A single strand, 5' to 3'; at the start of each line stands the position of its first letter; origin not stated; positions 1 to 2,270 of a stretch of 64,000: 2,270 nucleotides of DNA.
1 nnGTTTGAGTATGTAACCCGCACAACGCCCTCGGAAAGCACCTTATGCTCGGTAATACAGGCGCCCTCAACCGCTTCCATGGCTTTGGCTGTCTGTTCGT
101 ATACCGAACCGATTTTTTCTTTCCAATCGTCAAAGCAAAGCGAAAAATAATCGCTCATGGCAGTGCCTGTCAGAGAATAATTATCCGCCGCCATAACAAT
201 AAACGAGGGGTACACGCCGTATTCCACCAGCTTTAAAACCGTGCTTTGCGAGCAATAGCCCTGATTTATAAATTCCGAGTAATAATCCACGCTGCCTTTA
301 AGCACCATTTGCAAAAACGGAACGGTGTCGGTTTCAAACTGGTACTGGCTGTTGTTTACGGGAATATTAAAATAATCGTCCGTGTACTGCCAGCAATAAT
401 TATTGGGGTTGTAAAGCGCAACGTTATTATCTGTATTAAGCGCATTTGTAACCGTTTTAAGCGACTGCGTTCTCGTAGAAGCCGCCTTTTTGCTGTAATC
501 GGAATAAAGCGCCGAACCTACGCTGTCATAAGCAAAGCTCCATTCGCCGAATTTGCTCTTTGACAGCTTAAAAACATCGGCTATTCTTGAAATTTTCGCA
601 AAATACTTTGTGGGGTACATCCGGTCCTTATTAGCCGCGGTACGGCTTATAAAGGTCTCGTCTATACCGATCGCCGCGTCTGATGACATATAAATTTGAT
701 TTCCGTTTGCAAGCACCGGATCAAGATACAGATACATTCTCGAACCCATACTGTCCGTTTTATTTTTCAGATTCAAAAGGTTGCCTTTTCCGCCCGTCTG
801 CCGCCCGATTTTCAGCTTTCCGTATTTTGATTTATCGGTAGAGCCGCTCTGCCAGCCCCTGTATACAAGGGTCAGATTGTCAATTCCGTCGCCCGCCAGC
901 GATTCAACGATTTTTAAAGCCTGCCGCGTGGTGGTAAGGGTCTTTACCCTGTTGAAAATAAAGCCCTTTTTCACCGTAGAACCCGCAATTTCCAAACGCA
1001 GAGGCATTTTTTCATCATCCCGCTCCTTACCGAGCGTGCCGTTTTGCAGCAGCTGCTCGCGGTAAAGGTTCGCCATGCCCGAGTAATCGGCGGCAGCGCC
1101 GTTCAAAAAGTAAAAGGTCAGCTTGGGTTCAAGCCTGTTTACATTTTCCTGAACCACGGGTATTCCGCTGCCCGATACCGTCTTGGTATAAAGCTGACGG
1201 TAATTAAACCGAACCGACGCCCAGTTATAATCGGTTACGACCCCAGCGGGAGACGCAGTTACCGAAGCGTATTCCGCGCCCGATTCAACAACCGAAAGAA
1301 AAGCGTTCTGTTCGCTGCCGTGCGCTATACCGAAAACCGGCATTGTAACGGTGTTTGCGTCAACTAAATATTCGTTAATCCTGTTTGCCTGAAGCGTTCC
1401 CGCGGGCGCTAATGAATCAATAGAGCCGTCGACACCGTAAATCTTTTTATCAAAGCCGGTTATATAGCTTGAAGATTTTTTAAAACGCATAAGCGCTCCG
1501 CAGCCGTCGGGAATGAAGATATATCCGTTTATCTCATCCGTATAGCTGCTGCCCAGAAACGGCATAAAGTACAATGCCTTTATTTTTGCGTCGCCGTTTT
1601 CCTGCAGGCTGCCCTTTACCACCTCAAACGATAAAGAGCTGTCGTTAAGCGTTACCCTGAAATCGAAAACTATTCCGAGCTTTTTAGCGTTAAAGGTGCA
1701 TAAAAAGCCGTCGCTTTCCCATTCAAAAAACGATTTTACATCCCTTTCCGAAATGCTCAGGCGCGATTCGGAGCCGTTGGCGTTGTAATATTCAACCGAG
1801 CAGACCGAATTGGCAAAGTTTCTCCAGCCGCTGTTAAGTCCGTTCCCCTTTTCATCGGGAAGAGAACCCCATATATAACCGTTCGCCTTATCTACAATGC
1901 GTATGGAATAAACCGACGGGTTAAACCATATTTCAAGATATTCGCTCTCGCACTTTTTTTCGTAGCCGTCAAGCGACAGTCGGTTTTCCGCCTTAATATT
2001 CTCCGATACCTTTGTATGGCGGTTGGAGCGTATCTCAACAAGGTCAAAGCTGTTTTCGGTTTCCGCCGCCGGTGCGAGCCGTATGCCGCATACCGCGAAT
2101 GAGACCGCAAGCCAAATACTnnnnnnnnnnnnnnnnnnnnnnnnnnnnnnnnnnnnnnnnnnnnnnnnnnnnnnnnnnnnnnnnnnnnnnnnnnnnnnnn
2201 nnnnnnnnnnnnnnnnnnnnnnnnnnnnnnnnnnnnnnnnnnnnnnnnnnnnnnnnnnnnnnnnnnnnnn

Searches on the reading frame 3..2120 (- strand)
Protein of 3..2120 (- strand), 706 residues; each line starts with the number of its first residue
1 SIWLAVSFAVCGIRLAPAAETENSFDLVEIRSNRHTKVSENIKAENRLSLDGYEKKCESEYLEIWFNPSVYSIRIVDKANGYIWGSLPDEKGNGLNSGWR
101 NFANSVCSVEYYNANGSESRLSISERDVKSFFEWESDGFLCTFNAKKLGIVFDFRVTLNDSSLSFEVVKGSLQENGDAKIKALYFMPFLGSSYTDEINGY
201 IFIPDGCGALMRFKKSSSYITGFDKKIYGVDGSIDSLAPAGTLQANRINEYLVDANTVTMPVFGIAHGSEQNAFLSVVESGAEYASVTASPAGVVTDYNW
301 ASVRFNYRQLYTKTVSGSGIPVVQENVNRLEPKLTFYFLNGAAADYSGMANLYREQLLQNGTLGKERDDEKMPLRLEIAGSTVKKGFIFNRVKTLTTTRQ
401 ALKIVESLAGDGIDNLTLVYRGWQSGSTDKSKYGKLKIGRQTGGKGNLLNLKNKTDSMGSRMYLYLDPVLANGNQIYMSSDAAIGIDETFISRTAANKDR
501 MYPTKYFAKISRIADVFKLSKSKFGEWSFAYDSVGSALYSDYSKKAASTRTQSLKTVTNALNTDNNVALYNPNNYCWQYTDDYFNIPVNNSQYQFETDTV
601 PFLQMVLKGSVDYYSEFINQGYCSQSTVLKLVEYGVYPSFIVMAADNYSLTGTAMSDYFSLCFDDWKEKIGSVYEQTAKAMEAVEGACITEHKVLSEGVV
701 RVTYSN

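Call 79: search_protein_families(library=pfam, proteins=[window:3-2120:-], max_evalue=0.01)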
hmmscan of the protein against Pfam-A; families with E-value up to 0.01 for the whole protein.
window:3-2120:- (706 aa): 1 family
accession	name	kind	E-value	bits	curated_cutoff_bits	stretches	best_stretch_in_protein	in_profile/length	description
PF18952.6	DUF5696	-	3e-153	512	25.6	1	136-706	8-587/612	Family of unknown function (DUF5696)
